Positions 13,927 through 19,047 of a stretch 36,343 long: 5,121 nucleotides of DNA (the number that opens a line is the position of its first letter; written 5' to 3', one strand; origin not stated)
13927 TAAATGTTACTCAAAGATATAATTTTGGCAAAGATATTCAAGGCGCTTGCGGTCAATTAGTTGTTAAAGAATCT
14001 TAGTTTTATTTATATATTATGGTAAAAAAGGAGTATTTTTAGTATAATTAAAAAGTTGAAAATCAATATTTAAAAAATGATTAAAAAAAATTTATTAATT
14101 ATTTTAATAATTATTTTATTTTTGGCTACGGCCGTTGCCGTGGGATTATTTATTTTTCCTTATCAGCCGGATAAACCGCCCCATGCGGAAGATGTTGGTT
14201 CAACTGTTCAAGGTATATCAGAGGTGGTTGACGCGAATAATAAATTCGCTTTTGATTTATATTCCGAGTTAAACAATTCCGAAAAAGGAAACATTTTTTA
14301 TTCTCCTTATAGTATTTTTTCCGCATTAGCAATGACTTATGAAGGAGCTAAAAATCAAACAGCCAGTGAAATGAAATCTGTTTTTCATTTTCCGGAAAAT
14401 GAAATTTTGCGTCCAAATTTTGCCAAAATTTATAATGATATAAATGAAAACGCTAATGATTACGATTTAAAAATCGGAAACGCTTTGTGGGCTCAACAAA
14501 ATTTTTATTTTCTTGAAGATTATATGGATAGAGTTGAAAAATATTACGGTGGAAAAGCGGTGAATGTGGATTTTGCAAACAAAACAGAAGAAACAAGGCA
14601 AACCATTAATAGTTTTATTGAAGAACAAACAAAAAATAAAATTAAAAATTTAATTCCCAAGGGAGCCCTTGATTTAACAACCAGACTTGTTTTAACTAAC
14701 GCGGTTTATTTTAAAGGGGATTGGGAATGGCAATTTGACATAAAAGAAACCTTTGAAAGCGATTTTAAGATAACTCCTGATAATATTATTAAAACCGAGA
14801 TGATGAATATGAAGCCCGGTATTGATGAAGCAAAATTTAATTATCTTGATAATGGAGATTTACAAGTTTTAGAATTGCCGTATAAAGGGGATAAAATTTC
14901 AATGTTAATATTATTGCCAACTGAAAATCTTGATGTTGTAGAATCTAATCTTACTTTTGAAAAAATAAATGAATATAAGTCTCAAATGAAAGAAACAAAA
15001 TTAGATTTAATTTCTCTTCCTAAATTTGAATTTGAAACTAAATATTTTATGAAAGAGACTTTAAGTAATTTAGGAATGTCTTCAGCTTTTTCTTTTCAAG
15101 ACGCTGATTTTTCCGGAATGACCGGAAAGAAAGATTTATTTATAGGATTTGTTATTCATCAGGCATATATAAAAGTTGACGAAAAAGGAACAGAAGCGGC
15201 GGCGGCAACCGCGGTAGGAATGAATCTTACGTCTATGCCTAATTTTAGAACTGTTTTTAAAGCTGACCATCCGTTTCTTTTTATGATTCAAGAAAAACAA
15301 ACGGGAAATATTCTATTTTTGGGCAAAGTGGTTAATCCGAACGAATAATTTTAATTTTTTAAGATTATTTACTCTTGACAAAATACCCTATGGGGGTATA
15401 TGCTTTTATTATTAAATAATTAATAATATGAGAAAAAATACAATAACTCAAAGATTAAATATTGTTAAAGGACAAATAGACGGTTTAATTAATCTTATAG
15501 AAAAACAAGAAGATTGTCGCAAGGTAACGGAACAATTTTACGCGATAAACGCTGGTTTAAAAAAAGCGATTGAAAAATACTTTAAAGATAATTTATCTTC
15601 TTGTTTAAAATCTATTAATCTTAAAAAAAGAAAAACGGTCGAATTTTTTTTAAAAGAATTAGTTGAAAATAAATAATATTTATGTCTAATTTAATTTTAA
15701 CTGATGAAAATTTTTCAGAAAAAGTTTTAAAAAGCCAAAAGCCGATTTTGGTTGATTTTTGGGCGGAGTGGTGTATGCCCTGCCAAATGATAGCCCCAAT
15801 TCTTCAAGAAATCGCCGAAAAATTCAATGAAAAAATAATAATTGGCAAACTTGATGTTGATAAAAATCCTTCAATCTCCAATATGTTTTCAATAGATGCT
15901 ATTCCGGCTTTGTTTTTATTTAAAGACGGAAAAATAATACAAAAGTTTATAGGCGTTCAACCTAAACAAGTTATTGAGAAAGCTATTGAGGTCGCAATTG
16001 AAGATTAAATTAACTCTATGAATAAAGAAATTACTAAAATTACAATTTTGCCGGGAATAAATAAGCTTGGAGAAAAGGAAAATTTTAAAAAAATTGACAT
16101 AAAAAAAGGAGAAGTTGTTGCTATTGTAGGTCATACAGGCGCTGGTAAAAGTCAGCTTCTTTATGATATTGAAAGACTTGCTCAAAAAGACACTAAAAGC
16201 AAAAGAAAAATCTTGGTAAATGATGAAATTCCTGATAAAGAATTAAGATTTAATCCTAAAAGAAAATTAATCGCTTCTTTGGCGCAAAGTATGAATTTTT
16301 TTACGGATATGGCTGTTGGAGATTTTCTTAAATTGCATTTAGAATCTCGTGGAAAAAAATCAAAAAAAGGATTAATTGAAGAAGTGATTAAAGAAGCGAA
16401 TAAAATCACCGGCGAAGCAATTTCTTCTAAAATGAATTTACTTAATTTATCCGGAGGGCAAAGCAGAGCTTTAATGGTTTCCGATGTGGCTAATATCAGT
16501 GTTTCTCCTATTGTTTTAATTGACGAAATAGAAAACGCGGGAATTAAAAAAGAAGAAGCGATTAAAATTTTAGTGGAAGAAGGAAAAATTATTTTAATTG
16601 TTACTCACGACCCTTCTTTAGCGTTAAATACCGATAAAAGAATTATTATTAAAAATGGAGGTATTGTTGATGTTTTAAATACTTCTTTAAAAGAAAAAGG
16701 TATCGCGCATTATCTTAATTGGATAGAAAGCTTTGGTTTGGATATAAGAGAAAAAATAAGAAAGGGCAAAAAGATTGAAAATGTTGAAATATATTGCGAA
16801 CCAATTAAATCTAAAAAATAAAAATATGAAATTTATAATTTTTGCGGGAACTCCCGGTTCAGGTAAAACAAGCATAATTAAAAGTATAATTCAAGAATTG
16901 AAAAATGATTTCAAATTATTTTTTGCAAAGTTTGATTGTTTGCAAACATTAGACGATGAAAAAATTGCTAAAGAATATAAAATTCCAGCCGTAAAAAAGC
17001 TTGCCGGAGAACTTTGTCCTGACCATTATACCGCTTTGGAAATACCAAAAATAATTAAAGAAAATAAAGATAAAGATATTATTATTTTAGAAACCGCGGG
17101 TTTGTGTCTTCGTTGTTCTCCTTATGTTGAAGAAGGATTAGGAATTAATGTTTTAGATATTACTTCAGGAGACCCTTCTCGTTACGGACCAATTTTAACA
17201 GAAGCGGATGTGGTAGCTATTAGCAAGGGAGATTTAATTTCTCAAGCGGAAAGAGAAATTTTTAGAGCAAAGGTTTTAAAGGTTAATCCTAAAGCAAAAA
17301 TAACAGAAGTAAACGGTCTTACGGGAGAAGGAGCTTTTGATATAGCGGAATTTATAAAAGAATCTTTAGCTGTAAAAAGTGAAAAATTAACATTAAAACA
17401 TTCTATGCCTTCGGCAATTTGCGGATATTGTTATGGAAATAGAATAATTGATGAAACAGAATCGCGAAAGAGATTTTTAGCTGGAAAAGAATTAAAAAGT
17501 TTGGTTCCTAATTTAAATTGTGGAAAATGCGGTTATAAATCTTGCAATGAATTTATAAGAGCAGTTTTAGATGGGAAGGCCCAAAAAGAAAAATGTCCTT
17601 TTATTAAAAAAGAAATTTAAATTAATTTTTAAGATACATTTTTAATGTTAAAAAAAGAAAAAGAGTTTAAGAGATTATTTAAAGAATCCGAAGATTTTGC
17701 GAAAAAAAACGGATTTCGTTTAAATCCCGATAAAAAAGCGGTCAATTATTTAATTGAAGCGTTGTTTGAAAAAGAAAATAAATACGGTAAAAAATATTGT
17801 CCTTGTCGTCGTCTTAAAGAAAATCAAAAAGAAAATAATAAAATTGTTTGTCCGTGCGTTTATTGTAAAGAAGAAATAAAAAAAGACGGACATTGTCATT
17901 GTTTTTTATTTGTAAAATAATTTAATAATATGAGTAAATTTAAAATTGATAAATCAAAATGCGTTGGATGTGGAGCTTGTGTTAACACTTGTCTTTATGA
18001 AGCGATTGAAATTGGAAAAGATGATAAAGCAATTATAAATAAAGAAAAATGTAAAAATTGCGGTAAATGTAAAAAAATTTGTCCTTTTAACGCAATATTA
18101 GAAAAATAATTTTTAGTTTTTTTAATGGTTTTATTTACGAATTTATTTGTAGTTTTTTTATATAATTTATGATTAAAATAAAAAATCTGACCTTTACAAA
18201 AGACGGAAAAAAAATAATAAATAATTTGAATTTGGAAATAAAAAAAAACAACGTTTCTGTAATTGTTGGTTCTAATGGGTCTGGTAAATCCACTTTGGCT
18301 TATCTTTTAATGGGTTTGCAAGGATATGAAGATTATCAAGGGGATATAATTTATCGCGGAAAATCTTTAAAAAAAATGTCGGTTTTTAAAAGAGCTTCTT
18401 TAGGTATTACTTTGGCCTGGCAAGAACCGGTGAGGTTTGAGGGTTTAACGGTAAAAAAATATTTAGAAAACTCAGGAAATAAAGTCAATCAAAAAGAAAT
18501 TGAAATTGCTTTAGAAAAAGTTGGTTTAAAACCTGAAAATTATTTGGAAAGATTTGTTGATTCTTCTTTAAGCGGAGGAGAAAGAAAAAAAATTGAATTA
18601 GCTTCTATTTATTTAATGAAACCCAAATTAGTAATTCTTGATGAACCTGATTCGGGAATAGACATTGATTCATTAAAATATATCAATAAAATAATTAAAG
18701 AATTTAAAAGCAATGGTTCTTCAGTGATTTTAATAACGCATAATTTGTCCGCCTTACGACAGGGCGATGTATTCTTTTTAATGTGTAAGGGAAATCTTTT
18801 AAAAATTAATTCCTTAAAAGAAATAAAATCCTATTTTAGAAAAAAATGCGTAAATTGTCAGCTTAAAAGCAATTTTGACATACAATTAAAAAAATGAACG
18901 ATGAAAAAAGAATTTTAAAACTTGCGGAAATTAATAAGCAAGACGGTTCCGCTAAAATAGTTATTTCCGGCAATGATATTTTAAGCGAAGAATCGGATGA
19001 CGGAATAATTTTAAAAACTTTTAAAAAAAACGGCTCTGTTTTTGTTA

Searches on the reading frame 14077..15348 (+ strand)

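Call 32: search_protein_families(library=pfam, proteins=[window:14077-15348:+], max_evalue=0.001)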
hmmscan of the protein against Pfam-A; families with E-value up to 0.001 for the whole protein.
window:14077-15348:+ (423 aa): 1 family
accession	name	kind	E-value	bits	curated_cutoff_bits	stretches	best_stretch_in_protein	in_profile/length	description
PF00079.25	Serpin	-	3.2e-118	395.6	27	1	53-421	2-370/370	Serpin (serine protease inhibitor)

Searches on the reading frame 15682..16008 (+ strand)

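Call 32: search_protein_families(library=pfam, proteins=[window:15682-16008:+], max_evalue=0.001)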
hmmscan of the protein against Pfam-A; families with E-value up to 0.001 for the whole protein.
window:15682-16008:+ (108 aa): 8 families
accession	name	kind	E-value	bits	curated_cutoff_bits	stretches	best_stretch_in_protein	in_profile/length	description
PF00085.26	Thioredoxin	-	6.6e-32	110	23.5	1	4-103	3-102/103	Thioredoxin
PF13905.12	Thioredoxin_8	-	1.5e-07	32.1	27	1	20-50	2-32/94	Thioredoxin-like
PF13098.12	Thioredoxin_2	-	6.2e-07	30.2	27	1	17-101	3-103/104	Thioredoxin-like domain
PF13899.12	Thioredoxin_7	-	2.4e-05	24.8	27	1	14-79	12-80/83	Thioredoxin-like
PF14595.12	Thioredoxin_9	-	0.00013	22.3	25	1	9-99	30-123/129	Thioredoxin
PF00578.27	AhpC-TSA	-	0.00018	21.9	26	1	10-51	17-58/124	AhpC/TSA family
PF04756.19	OST3_OST6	-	0.00036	20.5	27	1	31-82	46-104/294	OST3 / OST6 family, transporter family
PF08534.16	Redoxin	-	0.00065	20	26.6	0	19-51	28-61/148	Redoxin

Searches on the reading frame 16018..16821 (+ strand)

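Call 32: search_protein_families(library=pfam, proteins=[window:16018-16821:+], max_evalue=0.001)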
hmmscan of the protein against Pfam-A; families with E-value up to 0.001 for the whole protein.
window:16018-16821:+ (267 aa): 3 families
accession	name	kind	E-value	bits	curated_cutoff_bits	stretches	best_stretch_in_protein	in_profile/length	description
PF00005.33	ABC_tran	-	2e-12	48.3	25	1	26-170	6-134/137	ABC transporter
PF02463.25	SMC_N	-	0.00012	22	40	1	31-174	24-170/220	RecF/RecN/SMC N terminal domain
PF13401.12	AAA_22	-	0.00093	20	27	0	32-197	6-122/130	AAA domain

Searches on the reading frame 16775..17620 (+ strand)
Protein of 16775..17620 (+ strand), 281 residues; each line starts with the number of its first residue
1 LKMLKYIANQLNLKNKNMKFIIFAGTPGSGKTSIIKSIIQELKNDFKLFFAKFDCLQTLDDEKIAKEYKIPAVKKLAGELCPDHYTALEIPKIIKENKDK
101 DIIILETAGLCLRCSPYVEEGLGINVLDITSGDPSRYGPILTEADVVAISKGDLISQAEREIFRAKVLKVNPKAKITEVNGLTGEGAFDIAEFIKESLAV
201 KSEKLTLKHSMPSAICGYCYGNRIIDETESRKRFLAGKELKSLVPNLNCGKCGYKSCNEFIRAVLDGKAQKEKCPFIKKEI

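Call 32: search_protein_families(library=pfam, proteins=[window:16775-17620:+], max_evalue=0.001)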
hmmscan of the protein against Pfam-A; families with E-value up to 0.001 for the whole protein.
window:16775-17620:+ (281 aa): 4 families
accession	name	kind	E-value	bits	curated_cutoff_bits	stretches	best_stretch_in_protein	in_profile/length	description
PF04060.18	FeS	-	1e-11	44.8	23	1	245-276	2-33/33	Putative Fe-S cluster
PF02492.25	cobW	-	2.8e-11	43.8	20.7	1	21-177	3-179/180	CobW/HypB/UreG, nucleotide-binding domain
PF07693.20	KAP_NTPase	-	1.4e-05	24.9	20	1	20-122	22-120/293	KAP family P-loop domain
PF00004.35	AAA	-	0.00013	22.9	21.2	1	21-59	1-35/131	ATPase family associated with various cellular activities (AAA)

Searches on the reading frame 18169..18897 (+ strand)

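Call 32: search_protein_families(library=pfam, proteins=[window:18169-18897:+], max_evalue=0.001)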
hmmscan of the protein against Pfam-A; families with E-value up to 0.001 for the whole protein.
window:18169-18897:+ (242 aa): 6 families
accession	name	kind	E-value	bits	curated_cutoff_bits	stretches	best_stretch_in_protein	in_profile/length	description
PF00005.33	ABC_tran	-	3.6e-25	89.6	25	1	18-161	2-136/137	ABC transporter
PF13304.12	AAA_21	-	9.8e-13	49.3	27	1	132-194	236-301/304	AAA domain, putative AbiEii toxin, Type IV TA system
PF02463.25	SMC_N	-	1.9e-11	44.3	40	1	26-204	23-210/220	RecF/RecN/SMC N terminal domain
PF13166.12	AAA_13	-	1.3e-07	31.2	36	0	28-79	17-72/713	AAA domain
PF20720.3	nSTAND3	-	0.00038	20.6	27.2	0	24-48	14-38/155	Novel STAND NTPase 3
PF13555.12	AAA_29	-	0.00099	19.3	27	0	22-43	17-38/61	P-loop containing region of AAA domain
